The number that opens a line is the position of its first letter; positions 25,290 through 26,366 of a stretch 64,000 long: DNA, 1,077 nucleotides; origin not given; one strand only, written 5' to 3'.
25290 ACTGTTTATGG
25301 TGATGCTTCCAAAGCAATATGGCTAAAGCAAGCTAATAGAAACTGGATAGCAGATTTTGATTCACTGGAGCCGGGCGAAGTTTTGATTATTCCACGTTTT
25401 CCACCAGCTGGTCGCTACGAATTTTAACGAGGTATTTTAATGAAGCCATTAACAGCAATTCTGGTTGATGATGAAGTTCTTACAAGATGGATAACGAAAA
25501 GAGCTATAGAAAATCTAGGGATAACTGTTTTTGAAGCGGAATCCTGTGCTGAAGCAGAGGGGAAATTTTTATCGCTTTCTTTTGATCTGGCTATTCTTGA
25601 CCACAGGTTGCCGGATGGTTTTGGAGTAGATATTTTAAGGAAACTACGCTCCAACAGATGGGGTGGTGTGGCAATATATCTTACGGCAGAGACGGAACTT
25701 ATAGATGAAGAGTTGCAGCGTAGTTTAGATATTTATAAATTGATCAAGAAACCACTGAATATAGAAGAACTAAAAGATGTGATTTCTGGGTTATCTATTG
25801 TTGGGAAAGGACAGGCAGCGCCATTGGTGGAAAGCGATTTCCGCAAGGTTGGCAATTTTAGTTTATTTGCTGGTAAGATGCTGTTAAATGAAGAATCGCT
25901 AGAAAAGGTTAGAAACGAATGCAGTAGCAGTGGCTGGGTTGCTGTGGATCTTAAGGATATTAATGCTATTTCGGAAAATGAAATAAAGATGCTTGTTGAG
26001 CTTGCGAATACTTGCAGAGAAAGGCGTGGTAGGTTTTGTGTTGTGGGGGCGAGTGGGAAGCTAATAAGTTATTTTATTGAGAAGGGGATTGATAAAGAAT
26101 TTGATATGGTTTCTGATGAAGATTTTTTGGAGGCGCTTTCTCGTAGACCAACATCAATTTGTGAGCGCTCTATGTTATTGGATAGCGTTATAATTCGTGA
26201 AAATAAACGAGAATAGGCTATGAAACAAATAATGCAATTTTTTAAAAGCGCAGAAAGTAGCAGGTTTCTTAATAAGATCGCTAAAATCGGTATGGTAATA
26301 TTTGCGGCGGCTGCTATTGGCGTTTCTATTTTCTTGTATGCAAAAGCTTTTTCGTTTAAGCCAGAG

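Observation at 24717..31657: LysM / REC-STAS / TPR / small-protein block fused in front of the sigma-54 two-component system that drives the flagellar rod operon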

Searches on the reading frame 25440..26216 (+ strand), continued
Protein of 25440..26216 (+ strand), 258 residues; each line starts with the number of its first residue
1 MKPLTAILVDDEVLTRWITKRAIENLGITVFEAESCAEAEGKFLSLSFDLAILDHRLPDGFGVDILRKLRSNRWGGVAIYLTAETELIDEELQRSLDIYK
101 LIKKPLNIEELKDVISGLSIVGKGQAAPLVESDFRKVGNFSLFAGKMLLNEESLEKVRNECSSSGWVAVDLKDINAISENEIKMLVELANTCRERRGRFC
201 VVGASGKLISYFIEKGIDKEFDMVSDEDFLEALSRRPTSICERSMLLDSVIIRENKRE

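Call 105: search_protein_families(library=pfam, proteins=[L001:3786-4442:+, L001:1077-2333:+], max_evalue=0.01)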
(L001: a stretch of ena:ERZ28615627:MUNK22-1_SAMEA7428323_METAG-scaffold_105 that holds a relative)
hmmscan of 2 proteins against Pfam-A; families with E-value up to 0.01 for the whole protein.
L001:3786-4442:+ (218 aa): 2 families
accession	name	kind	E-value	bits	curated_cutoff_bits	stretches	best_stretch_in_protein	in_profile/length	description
PF02518.31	HATPase_c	-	4.5e-17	62.9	26.4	1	122-217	9-109/111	Histidine kinase-, DNA gyrase B-, and HSP90-like ATPase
PF13581.12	HATPase_c_2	-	9.1e-07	29.4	27.4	1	118-195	31-112/127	Histidine kinase-like ATPase domain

L001:1077-2333:+ (418 aa): 5 families
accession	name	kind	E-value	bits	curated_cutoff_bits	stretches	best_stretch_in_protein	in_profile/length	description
PF02518.31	HATPase_c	-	1.6e-24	86.9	26.4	1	313-417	3-109/111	Histidine kinase-, DNA gyrase B-, and HSP90-like ATPase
PF00072.30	Response_reg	-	7.2e-21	74.9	30.2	1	9-120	1-110/111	Response regulator receiver domain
PF00512.31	HisKA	-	6.4e-07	29.8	26.9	1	164-201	3-38/66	His Kinase A (phospho-acceptor) domain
PF14501.12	HATPase_c_5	-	0.0024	18.2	22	1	317-403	7-90/102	GHKL domain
PF23198.2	PDE8A_N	-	0.0044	17.4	29.6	1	9-58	12-62/147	PDE8A-like, N-terminal domain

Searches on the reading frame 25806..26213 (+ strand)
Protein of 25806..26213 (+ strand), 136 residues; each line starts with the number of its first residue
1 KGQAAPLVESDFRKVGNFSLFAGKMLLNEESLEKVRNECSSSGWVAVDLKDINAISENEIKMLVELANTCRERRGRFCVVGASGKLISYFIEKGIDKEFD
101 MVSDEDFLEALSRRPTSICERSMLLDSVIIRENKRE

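Call 36: search_protein_representatives(alignment_id=A4)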
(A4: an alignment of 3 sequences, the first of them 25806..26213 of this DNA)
Query: 3 sequences, 141 profile positions. Proteins with E-value up to 0.001 (for the whole library): 96; up to 1e-10: 48; up to 1e-30: 3. The best 96 are listed.
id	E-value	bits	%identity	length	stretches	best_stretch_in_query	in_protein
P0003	1.2e-63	229.3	-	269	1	2-140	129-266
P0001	2.9e-61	221.6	-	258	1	2-140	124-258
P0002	3.4e-61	221.4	-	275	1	1-140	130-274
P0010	1.5e-30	122.0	-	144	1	18-137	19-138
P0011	3.4e-28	114.4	-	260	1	18-138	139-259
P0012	6.7e-26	106.9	-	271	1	7-131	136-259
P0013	9.4e-25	103.2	-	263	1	17-135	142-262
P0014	2.0e-24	102.2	-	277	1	11-134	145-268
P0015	2.6e-23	98.6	-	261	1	14-138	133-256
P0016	1.6e-22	96.0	-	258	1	18-135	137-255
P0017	3.0e-22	95.1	-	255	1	11-134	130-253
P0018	5.1e-22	94.4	-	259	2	4-134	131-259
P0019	7.8e-22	93.8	-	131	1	18-137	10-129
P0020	1.5e-21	92.8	-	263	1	15-136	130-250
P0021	2.9e-21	91.9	-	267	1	4-134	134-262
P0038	4.5e-16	75.1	-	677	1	16-137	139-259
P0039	9.5e-16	74.1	-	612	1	20-134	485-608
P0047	1.2e-12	64.0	-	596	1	11-130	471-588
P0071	3.4e-06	43.1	-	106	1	45-120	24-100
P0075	8.4e-06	41.8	-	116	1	37-111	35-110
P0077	1.5e-05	41.0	-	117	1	38-111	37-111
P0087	7.1e-05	38.8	-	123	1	38-116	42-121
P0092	1.6e-04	37.7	-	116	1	36-111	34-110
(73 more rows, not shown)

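Call 39: search_protein_families(library=pfam, proteins=[P0010, P0011, P0038, P0039, P0047, P0071, P0075, P0077, P0087, P0092], max_evalue=0.01)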
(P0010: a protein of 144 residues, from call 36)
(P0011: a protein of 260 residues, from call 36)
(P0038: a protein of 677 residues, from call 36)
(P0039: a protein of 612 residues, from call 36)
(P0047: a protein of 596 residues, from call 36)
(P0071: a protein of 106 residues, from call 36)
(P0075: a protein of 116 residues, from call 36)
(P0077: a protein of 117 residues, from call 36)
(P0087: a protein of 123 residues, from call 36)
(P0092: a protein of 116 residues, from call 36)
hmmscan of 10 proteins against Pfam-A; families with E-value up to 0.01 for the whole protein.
P0010 (144 aa): 3 families
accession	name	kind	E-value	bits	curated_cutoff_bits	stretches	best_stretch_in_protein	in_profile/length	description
PF01740.26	STAS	-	1.6e-05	25.1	22.6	1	50-109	43-102/106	STAS domain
PF13466.11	STAS_2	-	0.00024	21.7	29.2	1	44-101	24-80/80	STAS domain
PF13643.11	DUF4145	-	0.0031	18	23.1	1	72-138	3-66/88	Domain of unknown function (DUF4145)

P0011 (260 aa): 1 family
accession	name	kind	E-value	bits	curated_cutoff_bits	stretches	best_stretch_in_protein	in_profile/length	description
PF00072.30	Response_reg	-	1.6e-18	67.3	30.2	1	10-119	1-110/111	Response regulator receiver domain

P0038 (677 aa): 7 families
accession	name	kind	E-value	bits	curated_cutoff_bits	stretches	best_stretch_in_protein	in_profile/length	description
PF00072.30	Response_reg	-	6.9e-17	62.1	30.2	1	10-118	1-110/111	Response regulator receiver domain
PF07719.23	TPR_2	-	1e-06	28.8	27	1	317-345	4-32/34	Tetratricopeptide repeat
PF00515.34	TPR_1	-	0.00011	22.4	27.8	1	317-345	4-32/34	Tetratricopeptide repeat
PF13428.12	TPR_14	-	0.0006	20.7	23.5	0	318-346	5-33/44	Tetratricopeptide repeat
PF13424.12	TPR_12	-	0.0064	17.1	30.1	0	320-345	9-34/77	Tetratricopeptide repeat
PF01740.26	STAS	-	0.0072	16.5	22.6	0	161-214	31-86/106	STAS domain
PF13174.12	TPR_6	-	0.0079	17.2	26.3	0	529-559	1-31/33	Tetratricopeptide repeat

P0039 (612 aa): 1 family
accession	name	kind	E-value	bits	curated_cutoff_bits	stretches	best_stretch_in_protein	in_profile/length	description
PF00072.30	Response_reg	-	1.9e-11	44.6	30.2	1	11-121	1-111/111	Response regulator receiver domain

P0047 (596 aa): 1 family
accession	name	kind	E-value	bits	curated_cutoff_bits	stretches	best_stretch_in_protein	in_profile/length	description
PF00072.30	Response_reg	-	5.8e-14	52.6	30.2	1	10-119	1-110/111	Response regulator receiver domain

P0071 (106 aa): 2 families
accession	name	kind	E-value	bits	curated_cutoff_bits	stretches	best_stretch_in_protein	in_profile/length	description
PF01740.26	STAS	-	2e-14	53.7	22.6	1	12-91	26-106/106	STAS domain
PF13466.11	STAS_2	-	2.7e-09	37.5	29.2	1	14-79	16-80/80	STAS domain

P0075 (116 aa): 2 families
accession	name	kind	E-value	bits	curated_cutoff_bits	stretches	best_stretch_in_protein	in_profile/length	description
PF01740.26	STAS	-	1.3e-10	41.4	22.6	1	15-111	10-106/106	STAS domain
PF13466.11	STAS_2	-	1.5e-10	41.6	29.2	1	33-99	15-80/80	STAS domain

P0077 (117 aa): 2 families
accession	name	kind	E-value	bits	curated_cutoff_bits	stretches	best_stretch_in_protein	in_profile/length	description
PF01740.26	STAS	-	1.4e-12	47.8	22.6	1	12-109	6-103/106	STAS domain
PF13466.11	STAS_2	-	2e-07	31.5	29.2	1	46-100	26-80/80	STAS domain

P0087 (123 aa): 2 families
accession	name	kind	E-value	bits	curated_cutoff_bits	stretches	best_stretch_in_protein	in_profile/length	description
PF01740.26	STAS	-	1.2e-14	54.4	22.6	1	24-116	13-106/106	STAS domain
PF13466.11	STAS_2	-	2.6e-10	40.8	29.2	1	29-104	6-80/80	STAS domain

P0092 (116 aa): 2 families
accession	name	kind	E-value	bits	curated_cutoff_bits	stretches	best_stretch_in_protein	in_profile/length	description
PF01740.26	STAS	-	6.4e-09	36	22.6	1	47-111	42-106/106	STAS domain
PF13466.11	STAS_2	-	2.6e-05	24.8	29.2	1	46-95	27-76/80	STAS domain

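Call 40: search_solved_structures(query=A4, max_evalue=10)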
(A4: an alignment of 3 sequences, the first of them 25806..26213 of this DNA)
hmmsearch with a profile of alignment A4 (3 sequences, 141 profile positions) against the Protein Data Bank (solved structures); distinct sequences matched with E-value up to 10: 3.
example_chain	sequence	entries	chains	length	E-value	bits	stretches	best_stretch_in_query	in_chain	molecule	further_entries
4hyl_A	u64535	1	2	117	0.014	18.4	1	37-95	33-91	Stage II sporulation protein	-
6bmc_A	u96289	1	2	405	0.11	15.4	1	36-124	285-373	Phospho-2-dehydro-3-deoxyheptonate aldolase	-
4qbf_A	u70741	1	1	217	1.7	11.6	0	104-131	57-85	Adenylate kinase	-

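Call 46: find_encoding_contigs(protein=P0011, flank=8000, max_places=2)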
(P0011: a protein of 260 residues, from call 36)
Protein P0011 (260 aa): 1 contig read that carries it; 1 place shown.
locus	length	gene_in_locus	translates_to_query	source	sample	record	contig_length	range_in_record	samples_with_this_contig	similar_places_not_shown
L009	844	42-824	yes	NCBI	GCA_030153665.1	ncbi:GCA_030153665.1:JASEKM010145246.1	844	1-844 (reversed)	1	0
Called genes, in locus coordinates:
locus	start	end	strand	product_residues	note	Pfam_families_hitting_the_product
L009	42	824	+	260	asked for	PF00072:Response_reg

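Call 47: find_encoding_contigs(protein=P0038, flank=8000, max_places=2)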
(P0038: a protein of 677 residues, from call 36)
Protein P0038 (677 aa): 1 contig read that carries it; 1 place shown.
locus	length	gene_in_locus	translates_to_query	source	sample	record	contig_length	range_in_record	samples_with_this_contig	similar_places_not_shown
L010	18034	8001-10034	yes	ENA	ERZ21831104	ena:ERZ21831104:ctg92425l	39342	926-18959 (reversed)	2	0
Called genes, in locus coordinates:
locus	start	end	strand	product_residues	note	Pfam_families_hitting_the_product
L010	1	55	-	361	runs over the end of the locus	PF04055:Radical_SAM, PF13186:SPASM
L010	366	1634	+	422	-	PF00072:Response_reg, PF00512:HisKA (faint), PF14501:HATPase_c_5 (faint), PF02518:HATPase_c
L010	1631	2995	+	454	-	PF13487:HD_5, PF01966:HD, PF00072:Response_reg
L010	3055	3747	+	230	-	PF13581:HATPase_c_2, PF02518:HATPase_c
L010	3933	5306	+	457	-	PF00072:Response_reg, PF00158:Sigma54_activat, PF01078:Mg_chelatase (faint), PF14532:Sigma54_activ_2, PF07724:AAA_2, PF07728:AAA_5, PF25601:AAA_lid_14, PF02954:HTH_8, +1 more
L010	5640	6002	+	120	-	-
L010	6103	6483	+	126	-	-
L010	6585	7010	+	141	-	-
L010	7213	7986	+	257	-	PF01476:LysM (weak)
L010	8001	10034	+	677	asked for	PF00072:Response_reg, PF07719:TPR_2 (faint)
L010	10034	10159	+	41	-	-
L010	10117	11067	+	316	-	-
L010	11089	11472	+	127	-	-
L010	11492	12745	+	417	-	PF00989:PAS, PF08448:PAS_4, PF13426:PAS_9, PF00512:HisKA, PF02518:HATPase_c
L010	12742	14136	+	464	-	PF00072:Response_reg, PF00158:Sigma54_activat, PF14532:Sigma54_activ_2, PF07724:AAA_2 (faint), PF07728:AAA_5 (weak), PF25601:AAA_lid_14, PF02954:HTH_8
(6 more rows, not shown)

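Call 71: find_related_loci(query=A4, collection=metagenome_contigs, flank=10000)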
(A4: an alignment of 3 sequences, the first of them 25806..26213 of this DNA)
Query A4 (136 aa) in metagenome_contigs; peptide patterns used: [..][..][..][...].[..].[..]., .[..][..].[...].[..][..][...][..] (x = any residue, [..] = any of these).
330 stretches matched a pattern, but none encodes a relative of the query by tblastn (E <= 1e-3).

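Call 86: find_encoding_contigs(protein=P0039, flank=9000, max_places=1)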
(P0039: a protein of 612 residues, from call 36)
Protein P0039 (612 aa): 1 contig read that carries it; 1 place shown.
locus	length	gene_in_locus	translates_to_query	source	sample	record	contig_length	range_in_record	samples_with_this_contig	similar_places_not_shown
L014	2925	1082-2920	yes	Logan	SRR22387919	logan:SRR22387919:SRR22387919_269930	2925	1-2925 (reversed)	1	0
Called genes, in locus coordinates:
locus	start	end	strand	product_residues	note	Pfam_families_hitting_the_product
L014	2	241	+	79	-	?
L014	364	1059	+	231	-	PF01476:LysM (faint)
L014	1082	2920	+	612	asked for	PF00072:Response_reg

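Call 87: find_encoding_contigs(protein=P0020, flank=9000, max_places=1)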
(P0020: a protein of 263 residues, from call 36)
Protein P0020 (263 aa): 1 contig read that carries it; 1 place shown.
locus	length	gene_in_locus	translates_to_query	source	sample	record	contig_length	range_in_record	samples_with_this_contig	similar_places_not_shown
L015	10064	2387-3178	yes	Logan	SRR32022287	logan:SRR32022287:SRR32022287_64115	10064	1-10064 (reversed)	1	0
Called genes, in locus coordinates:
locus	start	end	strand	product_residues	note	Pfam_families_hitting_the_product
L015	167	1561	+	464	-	PF00072:Response_reg, PF00158:Sigma54_activat, PF14532:Sigma54_activ_2, PF00004:AAA (weak), PF07728:AAA_5, PF25601:AAA_lid_14, PF02954:HTH_8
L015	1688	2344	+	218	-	-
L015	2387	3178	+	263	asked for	PF00072:Response_reg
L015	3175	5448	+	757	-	PF13174:TPR_6 (faint)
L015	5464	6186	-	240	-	PF01863:YgjP-like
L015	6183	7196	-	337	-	PF04055:Radical_SAM, PF13353:Fer4_12 (weak)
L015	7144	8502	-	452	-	PF02878:PGM_PMM_I, PF02879:PGM_PMM_II, PF02880:PGM_PMM_III, PF00408:PGM_PMM_IV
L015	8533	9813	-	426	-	PF00675:Peptidase_M16, PF05193:Peptidase_M16_C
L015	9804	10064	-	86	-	?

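Call 105: search_protein_families(library=pfam, proteins=[P0039, L015:1688-2344:+], max_evalue=0.01)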
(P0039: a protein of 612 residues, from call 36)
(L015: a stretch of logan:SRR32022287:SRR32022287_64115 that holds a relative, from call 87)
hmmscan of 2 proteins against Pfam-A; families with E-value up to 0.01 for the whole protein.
P0039 (612 aa): 1 family
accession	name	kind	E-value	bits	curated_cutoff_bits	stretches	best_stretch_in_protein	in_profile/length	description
PF00072.30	Response_reg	-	1.9e-11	44.6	30.2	1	11-121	1-111/111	Response regulator receiver domain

L015:1688-2344:+ (218 aa): 0 families
